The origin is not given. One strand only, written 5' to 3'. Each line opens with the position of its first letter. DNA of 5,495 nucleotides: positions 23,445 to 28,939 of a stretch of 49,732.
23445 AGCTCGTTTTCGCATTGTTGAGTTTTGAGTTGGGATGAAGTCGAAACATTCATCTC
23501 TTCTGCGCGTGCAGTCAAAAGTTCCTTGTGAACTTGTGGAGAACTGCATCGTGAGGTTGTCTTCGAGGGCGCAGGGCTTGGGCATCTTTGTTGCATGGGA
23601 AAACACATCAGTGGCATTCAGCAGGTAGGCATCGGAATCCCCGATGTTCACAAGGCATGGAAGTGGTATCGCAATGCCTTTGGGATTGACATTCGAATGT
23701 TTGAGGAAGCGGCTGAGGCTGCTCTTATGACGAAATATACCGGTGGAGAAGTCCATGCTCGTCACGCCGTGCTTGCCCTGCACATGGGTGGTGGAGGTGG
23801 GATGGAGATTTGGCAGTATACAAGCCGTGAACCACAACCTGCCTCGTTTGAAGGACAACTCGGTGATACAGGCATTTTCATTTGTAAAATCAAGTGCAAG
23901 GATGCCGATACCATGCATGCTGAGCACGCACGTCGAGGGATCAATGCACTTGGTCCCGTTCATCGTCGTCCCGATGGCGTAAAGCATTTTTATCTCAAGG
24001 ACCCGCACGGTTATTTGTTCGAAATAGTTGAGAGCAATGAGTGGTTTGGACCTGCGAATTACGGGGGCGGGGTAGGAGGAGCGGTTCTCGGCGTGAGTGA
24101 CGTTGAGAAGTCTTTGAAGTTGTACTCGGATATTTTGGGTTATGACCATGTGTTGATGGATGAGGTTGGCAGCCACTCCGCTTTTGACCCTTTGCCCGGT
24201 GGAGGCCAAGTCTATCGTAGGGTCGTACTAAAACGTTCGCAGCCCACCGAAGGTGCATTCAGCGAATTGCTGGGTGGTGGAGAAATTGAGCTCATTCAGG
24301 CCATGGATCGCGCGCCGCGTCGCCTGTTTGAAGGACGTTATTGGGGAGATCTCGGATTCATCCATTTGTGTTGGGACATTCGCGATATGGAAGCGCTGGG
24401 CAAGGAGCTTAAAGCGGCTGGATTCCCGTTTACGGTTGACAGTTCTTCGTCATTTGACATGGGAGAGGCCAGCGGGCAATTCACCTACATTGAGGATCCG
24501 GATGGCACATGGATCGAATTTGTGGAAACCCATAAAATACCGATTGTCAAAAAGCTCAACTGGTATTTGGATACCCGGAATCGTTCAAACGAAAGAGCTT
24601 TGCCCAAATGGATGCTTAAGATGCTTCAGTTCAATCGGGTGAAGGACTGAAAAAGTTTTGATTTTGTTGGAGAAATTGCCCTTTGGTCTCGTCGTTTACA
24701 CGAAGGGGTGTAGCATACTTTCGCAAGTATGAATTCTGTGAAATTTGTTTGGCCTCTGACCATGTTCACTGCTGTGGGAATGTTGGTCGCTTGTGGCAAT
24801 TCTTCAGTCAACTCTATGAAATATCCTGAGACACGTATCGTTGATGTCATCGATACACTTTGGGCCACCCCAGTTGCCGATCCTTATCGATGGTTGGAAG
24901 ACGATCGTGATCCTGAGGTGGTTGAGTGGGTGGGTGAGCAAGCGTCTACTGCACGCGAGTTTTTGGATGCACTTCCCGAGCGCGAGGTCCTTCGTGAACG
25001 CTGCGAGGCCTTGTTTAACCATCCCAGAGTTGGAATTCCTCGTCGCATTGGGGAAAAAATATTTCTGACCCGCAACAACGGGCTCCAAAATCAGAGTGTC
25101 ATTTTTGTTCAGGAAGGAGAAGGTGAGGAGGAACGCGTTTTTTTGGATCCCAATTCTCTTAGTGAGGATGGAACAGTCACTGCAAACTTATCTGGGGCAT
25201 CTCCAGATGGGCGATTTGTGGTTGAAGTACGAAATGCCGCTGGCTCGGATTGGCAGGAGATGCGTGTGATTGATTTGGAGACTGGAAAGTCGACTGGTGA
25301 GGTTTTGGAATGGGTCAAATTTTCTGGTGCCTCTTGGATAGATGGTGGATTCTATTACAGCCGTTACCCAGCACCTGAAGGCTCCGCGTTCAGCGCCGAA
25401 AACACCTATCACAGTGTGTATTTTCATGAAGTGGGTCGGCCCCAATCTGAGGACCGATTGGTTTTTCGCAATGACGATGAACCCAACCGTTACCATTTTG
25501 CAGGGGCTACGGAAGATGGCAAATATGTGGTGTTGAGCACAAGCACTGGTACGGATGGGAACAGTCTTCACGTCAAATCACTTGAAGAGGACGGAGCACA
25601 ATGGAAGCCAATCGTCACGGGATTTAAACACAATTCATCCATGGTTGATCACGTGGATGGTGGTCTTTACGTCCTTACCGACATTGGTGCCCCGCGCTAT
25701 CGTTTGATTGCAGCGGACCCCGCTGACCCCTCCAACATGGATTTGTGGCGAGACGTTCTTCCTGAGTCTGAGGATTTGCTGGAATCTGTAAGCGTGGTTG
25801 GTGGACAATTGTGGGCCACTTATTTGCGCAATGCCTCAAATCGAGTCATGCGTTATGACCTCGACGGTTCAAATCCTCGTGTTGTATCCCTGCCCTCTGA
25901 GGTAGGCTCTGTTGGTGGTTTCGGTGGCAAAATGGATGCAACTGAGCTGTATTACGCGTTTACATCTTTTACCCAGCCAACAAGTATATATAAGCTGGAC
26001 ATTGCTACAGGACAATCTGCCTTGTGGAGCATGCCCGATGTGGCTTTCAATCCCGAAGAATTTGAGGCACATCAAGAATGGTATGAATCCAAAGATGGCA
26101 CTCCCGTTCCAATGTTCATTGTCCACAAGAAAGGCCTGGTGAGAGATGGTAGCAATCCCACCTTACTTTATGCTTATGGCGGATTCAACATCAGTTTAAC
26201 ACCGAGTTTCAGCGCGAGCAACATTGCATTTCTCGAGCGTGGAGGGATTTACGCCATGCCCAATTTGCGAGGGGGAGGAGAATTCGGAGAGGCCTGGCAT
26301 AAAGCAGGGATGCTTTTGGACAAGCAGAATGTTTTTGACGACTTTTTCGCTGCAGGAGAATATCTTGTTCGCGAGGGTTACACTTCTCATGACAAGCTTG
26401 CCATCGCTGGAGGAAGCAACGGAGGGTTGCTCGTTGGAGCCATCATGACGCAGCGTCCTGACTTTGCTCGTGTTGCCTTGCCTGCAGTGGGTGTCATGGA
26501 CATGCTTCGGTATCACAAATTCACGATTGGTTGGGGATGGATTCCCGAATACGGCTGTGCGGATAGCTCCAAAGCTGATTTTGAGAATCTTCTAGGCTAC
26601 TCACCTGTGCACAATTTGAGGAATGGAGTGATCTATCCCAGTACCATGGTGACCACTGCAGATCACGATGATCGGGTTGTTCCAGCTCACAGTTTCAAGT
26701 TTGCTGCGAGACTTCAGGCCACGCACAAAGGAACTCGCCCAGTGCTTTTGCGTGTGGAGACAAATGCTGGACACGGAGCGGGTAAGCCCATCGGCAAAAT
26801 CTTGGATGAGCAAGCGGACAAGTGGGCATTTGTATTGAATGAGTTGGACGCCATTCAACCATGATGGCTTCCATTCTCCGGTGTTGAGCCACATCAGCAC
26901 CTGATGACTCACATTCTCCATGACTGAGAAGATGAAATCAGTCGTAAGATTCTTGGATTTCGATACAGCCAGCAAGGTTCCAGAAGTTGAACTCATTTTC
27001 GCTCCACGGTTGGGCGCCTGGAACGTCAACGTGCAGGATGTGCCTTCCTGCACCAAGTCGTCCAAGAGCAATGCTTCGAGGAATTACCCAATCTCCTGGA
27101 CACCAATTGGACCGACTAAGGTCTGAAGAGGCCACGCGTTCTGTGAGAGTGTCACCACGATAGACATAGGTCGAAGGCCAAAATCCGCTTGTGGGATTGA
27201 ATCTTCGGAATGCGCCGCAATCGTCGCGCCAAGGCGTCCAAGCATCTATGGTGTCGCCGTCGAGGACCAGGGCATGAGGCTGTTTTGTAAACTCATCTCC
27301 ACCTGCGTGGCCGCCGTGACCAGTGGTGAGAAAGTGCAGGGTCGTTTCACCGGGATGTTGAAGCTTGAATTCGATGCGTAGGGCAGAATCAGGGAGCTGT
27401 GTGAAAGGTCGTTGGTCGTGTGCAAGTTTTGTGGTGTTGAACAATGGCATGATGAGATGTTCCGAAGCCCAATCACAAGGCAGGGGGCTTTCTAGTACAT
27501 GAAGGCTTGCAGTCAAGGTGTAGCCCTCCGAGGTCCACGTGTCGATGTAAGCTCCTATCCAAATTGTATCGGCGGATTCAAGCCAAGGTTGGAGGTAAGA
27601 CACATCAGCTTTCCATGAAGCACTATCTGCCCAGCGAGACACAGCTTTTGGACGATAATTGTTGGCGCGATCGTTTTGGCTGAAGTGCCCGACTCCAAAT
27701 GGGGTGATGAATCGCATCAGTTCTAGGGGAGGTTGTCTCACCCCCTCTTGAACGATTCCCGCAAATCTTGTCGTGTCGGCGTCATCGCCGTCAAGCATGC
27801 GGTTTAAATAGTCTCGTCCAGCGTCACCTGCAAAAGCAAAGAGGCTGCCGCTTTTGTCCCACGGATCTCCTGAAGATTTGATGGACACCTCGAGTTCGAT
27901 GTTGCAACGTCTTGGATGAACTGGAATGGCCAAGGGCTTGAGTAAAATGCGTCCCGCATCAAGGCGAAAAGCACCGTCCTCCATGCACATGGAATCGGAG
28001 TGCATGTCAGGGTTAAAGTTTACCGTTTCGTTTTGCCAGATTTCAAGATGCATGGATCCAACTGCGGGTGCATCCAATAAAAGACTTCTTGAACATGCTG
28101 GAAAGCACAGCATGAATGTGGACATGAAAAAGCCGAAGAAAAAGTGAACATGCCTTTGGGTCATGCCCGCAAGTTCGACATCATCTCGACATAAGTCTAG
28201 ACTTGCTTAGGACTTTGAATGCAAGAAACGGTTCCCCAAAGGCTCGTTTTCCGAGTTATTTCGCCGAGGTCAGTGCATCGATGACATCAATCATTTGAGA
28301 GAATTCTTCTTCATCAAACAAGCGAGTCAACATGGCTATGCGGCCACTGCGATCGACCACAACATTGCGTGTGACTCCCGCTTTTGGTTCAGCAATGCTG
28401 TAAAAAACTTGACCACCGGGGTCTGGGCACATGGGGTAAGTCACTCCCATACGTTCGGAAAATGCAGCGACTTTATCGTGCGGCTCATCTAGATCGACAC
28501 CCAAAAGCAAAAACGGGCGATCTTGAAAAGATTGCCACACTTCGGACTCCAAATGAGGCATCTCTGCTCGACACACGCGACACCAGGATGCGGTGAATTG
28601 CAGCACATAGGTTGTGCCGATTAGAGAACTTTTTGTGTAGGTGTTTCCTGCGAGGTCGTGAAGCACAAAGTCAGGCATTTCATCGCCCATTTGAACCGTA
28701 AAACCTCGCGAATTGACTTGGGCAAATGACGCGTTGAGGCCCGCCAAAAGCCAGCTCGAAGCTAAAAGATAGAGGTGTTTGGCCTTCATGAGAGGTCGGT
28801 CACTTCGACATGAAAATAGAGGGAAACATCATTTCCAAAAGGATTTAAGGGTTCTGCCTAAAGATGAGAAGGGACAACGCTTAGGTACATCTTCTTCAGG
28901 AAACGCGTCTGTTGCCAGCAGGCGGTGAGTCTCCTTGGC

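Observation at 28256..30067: Stand-alone nitric oxide synthase oxygenase with a Trp-to-His change in the FNGWY pocket motif and a short C-terminal extension, apparently in an operon with a periplasmic TlpA-like thioredoxin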

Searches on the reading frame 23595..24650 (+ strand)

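Call 48: search_protein_families(library=pfam, proteins=[window:23595-24650:+], max_evalue=0.001)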
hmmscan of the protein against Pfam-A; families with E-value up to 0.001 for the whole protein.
window:23595-24650:+ (351 aa): 3 families
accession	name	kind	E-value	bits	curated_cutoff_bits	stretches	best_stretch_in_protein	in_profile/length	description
PF00903.31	Glyoxalase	-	2.9e-17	63.6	20.6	2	163-309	5-121/121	Glyoxalase/Bleomycin resistance protein/Dioxygenase superfamily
PF13669.12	Glyoxalase_4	-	7.4e-12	46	27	1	165-281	5-95/109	Glyoxalase/Bleomycin resistance protein/Dioxygenase superfamily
PF13468.12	Glyoxalase_3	-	1.5e-05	25.5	25.1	0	227-304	45-123/176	Glyoxalase-like domain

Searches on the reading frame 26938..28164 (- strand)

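Call 3: search_protein_families(library=pfam, proteins=[window:26938-28164:-], max_evalue=0.01)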
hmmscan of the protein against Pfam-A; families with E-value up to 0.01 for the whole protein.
window:26938-28164:- (408 aa): 2 families
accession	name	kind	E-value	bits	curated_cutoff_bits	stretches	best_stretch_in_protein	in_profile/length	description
PF09112.15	N-glycanase_N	-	1.1e-36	126.7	22.4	1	40-222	2-176/177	Peptide-N-glycosidase F, N terminal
PF09113.15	N-glycanase_C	-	6.5e-36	123.7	25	1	262-400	11-138/140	Peptide-N-glycosidase F, C terminal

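Call 45: search_protein_families(library=ncbifam, proteins=[window:26938-28164:-], max_evalue=0.001)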
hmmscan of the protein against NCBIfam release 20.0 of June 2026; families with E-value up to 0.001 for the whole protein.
window:26938-28164:- (408 aa): 0 families

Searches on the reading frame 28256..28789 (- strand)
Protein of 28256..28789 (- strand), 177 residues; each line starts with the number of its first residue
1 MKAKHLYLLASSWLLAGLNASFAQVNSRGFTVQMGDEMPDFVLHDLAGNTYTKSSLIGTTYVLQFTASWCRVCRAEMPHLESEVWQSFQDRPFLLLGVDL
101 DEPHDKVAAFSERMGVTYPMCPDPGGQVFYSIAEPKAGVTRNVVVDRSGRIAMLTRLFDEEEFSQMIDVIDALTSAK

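Call 3: search_protein_families(library=pfam, proteins=[window:28256-28789:-], max_evalue=0.01)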
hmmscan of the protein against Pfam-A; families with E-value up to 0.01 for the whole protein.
window:28256-28789:- (177 aa): 4 families
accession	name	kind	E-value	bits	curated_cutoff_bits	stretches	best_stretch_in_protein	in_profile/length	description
PF00578.27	AhpC-TSA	-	6.2e-18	65.4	26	1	34-151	1-121/124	AhpC/TSA family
PF08534.16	Redoxin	-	3.7e-14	53.2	26.6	1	34-166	2-144/148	Redoxin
PF00085.26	Thioredoxin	-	0.00016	22.1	23.5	1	60-109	20-67/103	Thioredoxin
PF13905.12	Thioredoxin_8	-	0.0015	19.3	27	1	59-151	2-94/94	Thioredoxin-like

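Call 45: search_protein_families(library=ncbifam, proteins=[window:28256-28789:-], max_evalue=0.001)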
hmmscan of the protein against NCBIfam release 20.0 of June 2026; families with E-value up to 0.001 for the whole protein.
window:28256-28789:- (177 aa): 5 families
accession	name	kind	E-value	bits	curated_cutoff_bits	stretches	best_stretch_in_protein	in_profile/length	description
NF002854.0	PRK03147.1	subfamily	6.9e-18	65.2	170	1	25-151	29-152/176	thiol-disulfide oxidoreductase ResA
NF047696.1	ThlDiSintTplARhiz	equivalog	1.9e-09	37.6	230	1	36-149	75-191/219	thiol:disulfide interchange protein TlpA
NF041054.1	WAxxUGC_long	equivalog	1.9e-05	24.1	300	1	37-120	83-165/354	ResA-like WAxxUGC motif-containing protein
TIGR00385.1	dsbE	subfamily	2.2e-05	24.1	123.15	1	37-151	39-150/173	DsbE family thiol:disulfide interchange protein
NF041202.1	StoA_CxxC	exception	8e-05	22.6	210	1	58-128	52-123/163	endospore biogenesis thiol-disulfide oxidoreductase StoA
